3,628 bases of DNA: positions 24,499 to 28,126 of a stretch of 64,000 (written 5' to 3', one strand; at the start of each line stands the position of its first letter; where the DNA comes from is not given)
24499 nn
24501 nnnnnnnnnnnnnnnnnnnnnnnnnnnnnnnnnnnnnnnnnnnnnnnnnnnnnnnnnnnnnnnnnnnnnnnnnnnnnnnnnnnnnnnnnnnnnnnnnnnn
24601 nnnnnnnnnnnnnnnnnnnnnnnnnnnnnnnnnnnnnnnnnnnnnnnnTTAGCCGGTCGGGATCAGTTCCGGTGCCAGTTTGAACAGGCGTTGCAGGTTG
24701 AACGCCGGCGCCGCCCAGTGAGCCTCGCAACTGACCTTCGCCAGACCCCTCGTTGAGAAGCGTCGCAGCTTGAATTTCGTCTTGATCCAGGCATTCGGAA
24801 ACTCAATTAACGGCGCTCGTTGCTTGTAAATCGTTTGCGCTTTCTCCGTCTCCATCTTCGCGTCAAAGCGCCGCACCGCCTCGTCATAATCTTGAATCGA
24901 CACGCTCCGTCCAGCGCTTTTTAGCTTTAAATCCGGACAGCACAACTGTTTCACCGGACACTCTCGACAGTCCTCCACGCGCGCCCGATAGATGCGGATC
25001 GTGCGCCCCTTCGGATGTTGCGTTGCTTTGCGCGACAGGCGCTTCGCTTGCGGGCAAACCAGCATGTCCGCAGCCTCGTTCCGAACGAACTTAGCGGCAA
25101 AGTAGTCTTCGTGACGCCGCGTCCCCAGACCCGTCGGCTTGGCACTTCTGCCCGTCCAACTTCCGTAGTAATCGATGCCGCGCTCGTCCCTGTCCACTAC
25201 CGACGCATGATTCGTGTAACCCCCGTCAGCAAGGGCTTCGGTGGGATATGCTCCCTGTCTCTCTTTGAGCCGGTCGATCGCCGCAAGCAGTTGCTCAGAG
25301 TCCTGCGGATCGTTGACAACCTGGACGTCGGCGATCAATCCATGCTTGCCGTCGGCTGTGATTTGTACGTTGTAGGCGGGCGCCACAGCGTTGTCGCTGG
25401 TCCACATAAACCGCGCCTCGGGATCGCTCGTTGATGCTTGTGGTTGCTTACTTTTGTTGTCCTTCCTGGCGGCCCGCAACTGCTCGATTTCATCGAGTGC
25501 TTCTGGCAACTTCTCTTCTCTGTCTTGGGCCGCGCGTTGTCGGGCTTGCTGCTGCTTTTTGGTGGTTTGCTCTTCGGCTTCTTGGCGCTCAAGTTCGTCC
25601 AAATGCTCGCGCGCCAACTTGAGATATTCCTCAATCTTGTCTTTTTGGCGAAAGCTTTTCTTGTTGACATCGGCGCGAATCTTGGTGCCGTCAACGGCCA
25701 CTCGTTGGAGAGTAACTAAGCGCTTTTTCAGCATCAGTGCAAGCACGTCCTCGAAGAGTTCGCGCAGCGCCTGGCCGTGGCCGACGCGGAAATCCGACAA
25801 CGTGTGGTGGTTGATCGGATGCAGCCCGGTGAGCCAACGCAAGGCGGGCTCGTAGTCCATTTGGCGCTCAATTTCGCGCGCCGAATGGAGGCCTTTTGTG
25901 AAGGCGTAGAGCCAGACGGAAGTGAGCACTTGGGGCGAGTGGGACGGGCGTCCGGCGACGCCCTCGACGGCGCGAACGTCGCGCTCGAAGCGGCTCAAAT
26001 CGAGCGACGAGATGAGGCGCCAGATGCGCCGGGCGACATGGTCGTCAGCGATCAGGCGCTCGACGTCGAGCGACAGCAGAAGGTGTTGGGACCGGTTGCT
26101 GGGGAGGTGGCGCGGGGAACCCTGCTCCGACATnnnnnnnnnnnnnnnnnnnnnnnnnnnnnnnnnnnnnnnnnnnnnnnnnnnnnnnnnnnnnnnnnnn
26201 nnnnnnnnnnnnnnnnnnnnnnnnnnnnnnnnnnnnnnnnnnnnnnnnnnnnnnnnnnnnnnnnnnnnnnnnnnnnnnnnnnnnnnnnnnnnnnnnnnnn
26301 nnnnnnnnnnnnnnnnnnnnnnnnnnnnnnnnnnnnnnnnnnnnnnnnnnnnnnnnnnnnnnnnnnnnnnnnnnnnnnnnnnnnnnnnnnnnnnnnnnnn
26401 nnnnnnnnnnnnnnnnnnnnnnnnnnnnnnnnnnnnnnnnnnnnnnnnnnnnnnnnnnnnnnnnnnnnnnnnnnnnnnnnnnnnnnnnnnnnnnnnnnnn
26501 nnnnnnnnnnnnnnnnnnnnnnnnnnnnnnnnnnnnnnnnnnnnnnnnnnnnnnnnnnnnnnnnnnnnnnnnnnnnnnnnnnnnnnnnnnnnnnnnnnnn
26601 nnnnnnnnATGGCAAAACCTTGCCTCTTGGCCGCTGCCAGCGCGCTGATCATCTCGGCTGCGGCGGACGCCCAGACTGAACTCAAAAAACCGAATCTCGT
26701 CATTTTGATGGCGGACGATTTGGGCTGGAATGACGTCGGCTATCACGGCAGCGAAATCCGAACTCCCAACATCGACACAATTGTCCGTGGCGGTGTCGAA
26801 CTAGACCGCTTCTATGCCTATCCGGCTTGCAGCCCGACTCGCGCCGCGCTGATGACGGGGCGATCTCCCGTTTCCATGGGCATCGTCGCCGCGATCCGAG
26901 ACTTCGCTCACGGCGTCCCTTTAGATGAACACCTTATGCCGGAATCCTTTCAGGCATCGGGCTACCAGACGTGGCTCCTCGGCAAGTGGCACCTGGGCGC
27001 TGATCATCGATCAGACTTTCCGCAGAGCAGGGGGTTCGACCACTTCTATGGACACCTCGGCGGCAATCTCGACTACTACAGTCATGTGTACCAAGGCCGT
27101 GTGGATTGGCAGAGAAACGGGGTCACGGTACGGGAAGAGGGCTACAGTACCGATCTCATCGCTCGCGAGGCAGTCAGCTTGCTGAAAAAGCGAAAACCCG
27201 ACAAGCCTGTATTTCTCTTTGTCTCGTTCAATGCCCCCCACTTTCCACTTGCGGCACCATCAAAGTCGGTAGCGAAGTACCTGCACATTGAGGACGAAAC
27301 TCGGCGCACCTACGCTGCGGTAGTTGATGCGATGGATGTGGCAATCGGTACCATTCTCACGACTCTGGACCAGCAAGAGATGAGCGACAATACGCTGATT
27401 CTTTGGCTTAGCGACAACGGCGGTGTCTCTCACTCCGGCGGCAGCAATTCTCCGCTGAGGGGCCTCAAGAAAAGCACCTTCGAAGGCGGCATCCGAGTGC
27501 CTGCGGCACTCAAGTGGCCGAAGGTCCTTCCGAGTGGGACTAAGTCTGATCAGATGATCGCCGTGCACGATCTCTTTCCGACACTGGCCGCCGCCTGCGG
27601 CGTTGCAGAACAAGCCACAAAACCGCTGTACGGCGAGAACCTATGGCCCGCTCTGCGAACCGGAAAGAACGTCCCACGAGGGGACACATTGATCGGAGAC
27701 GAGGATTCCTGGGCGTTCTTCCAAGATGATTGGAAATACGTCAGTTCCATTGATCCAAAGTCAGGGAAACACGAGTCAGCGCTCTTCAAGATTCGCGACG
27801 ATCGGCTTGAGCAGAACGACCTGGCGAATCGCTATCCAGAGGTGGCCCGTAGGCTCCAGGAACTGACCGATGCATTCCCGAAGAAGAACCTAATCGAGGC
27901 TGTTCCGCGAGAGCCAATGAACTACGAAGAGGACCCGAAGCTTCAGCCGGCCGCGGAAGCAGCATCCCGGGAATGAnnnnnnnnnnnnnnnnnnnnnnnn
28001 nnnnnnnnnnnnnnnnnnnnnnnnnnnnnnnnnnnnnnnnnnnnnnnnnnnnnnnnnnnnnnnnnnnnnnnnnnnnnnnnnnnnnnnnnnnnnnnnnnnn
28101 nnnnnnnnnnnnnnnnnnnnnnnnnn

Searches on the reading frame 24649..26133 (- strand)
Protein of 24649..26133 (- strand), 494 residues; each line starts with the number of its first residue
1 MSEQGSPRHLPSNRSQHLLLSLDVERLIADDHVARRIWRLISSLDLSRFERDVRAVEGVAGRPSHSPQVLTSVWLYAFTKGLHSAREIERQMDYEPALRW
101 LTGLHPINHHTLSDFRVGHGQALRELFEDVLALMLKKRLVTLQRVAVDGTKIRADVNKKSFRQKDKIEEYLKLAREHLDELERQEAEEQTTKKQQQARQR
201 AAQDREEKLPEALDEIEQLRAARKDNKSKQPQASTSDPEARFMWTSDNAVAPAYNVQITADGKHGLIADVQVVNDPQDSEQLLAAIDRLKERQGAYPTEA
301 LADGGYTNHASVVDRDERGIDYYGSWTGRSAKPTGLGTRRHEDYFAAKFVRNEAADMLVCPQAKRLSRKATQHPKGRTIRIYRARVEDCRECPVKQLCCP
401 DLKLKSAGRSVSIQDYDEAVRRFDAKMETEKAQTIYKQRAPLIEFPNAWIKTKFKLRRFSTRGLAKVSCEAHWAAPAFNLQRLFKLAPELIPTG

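Call 11: search_protein_families(library=pfam, proteins=[window:24649-26133:-])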
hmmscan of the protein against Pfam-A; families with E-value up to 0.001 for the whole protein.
window:24649-26133:- (494 aa): 3 families
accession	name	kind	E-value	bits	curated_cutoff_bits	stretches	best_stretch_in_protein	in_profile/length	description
PF13751.12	DDE_Tnp_1_6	-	5.5e-21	75.6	25.1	1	359-483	1-124/125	Transposase DDE domain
PF01609.27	DDE_Tnp_1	-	2.4e-12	47.5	23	1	252-480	34-200/200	Transposase DDE domain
PF05598.16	DUF772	-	2.8e-12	46.9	23.1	1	61-130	1-74/74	Transposase domain (DUF772)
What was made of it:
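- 24459..26206 (-): IS1182-family insertion sequence with 25-bp inverted repeats at 24459-24483 and 26182-26206 and a transposase at 24649-26133. It begins 11 nt after the last homologous base of copy 2. Call 11.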

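Call 91: search_protein_families(library=ncbifam, proteins=[window:24649-26133:-], max_evalue=0.00001)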
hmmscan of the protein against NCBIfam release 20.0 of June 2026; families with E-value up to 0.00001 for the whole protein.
window:24649-26133:- (494 aa): 4 families
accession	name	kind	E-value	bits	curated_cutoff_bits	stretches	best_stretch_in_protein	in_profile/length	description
NF033551.1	transpos_IS1182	equivalog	5.3e-114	381.8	270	1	12-486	2-488/488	IS1182 family transposase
NF033581.1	transpos_IS5_4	equivalog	1.6e-20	73.6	140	1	42-320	7-215/285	IS5 family transposase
NF033593.1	transpos_ISNCY_1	equivalog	2.1e-14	53.1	325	1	156-319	200-367/444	ISNCY family transposase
NF033578.1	transpos_IS5_1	equivalog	1.7e-07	30.7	275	0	143-332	166-361/419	IS5 family transposase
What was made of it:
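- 24459..26206 (-): NF033551 381.8 bits against a cutoff of 270 (call 91).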

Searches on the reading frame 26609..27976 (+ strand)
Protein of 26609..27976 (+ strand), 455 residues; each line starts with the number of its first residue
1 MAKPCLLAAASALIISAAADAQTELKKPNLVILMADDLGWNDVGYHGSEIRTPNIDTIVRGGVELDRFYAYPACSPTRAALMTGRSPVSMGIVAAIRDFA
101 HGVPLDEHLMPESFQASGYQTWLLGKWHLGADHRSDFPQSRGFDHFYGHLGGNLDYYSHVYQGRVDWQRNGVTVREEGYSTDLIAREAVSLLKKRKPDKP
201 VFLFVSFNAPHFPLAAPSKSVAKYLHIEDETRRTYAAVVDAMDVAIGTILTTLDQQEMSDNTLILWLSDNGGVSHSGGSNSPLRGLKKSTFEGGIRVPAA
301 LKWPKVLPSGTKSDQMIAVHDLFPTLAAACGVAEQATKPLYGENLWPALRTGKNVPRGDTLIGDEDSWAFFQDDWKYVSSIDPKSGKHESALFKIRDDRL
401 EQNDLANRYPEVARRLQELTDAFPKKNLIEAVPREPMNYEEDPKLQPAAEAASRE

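Call 11: search_protein_families(library=pfam, proteins=[window:26609-27976:+])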
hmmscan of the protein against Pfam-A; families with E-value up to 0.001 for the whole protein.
window:26609-27976:+ (455 aa): 3 families
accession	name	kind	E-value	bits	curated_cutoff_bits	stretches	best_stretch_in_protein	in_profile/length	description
PF00884.28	Sulfatase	-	1.3e-57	195.9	25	1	28-331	1-300/301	Sulfatase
PF01663.27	Phosphodiest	-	6.8e-05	23.1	23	1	30-274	1-223/342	Type I phosphodiesterase / nucleotide pyrophosphatase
PF16347.10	SGSH_C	-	0.00029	21.5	29.3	1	287-350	8-69/154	N-sulphoglucosamine sulphohydrolase, C-terminal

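Call 40: find_encoding_contigs(protein=window:26609-27976:+, flank=8000, max_places=8)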
Protein window:26609-27976:+ (455 aa): no gene with exactly this product is on record in the collection.

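Call 41: find_homologous_proteins(query=window:26609-27976:+, max_evalue=1e-100)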
Query window:26609-27976:+ (455 aa): 2625 proteins with E <= 1e-100 among 8000 candidates; the best 120 are listed.
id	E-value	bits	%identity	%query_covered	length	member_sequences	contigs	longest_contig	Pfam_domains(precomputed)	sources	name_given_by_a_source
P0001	4.6e-290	980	92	100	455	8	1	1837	PF01663.28,PF00884.29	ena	-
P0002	7.4e-214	728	72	94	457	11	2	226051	PF01663.28,PF00884.29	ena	-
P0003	5.3e-184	630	61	99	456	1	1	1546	PF01663.28,PF16347.11,PF00884.29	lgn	-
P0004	1.4e-166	573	68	77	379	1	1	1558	PF01663.28,PF00884.29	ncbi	-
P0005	1.1e-149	517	55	92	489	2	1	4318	PF01663.28,PF00884.29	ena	-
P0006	4.7e-146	505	53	93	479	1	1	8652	PF01663.28,PF16347.11,PF00884.29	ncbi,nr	ncbi:MAG: arylsulfatase [bacterium]|nr:arylsulfatase [bacterium]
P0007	2.8e-142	492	53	88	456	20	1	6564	PF01663.28,PF16347.11,PF00884.29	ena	-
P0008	1.1e-141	491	52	89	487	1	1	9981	PF01663.28,PF16347.11,PF00884.29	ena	-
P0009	9.0e-140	484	51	93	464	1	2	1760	PF01663.28,PF16347.11,PF00884.29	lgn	-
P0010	1.4e-139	484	49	93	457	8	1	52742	PF16347.11,PF00884.29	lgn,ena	-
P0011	4.0e-139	482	51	93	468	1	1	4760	PF01663.28,PF00884.29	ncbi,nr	ncbi:MAG: arylsulfatase [Planctomycetota bacterium]|nr:arylsulfatase [Planctomycetota bacterium]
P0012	5.4e-139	482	53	88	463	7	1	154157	PF00884.29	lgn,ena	-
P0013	7.3e-139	481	52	88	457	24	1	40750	PF01663.28,PF00884.29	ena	-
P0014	1.0e-138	481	52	88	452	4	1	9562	PF00884.29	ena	-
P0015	1.2e-138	480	53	88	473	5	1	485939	PF16347.11,PF00884.29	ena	-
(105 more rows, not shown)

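Call 42: find_encoding_contigs(protein=P0002, flank=10000, max_places=4)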
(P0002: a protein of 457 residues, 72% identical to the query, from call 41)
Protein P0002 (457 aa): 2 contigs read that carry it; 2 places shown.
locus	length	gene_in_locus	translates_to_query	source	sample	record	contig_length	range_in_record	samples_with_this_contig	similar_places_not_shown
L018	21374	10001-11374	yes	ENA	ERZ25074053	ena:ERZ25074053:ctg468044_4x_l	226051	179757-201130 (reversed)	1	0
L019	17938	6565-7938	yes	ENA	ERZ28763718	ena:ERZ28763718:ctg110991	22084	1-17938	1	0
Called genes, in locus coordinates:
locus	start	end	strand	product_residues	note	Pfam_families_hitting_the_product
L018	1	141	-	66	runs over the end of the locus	-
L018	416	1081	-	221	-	PF00027:cNMP_binding, PF13545:HTH_Crp_2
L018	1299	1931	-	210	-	-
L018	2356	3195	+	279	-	PF01609:DDE_Tnp_1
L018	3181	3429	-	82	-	-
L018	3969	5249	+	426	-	PF06689:zf-C4_ClpX, PF00493:MCM (weak), PF01078:Mg_chelatase (faint), PF00158:Sigma54_activat (faint), PF00004:AAA, PF07724:AAA_2, PF07728:AAA_5 (faint), PF10431:ClpB_D2-small, +1 more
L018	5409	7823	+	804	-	PF02190:LON_substr_bdg, PF00004:AAA, PF07728:AAA_5, PF22667:Lon_lid, PF05362:Lon_C, PF13541:ChlI (faint)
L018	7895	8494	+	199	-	PF00009:GTP_EFTU (faint), PF03193:RsgA_GTPase (faint), PF00350:Dynamin_N (faint), PF01926:MMR_HSR1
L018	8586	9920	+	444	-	-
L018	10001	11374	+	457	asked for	PF00884:Sulfatase, PF01663:Phosphodiest (weak)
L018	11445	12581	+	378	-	-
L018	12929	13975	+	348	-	PF01261:AP_endonuc_2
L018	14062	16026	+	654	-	PF00920:ILVD_EDD_N, PF24877:ILV_EDD_C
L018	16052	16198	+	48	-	-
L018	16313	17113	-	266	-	PF00657:Lipase_GDSL, PF13472:Lipase_GDSL_2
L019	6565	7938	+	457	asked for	PF00884:Sulfatase, PF01663:Phosphodiest (weak)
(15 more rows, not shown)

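Call 43: find_encoding_contigs(protein=P0001, flank=10000, max_places=4)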
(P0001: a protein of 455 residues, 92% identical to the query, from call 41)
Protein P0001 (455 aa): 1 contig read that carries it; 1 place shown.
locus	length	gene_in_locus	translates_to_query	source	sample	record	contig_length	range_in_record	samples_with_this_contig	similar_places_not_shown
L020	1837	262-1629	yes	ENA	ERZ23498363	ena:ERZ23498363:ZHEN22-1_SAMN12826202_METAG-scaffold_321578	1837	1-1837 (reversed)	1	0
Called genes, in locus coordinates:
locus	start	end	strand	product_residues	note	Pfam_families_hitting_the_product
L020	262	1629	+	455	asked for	PF00884:Sulfatase, PF01663:Phosphodiest (faint)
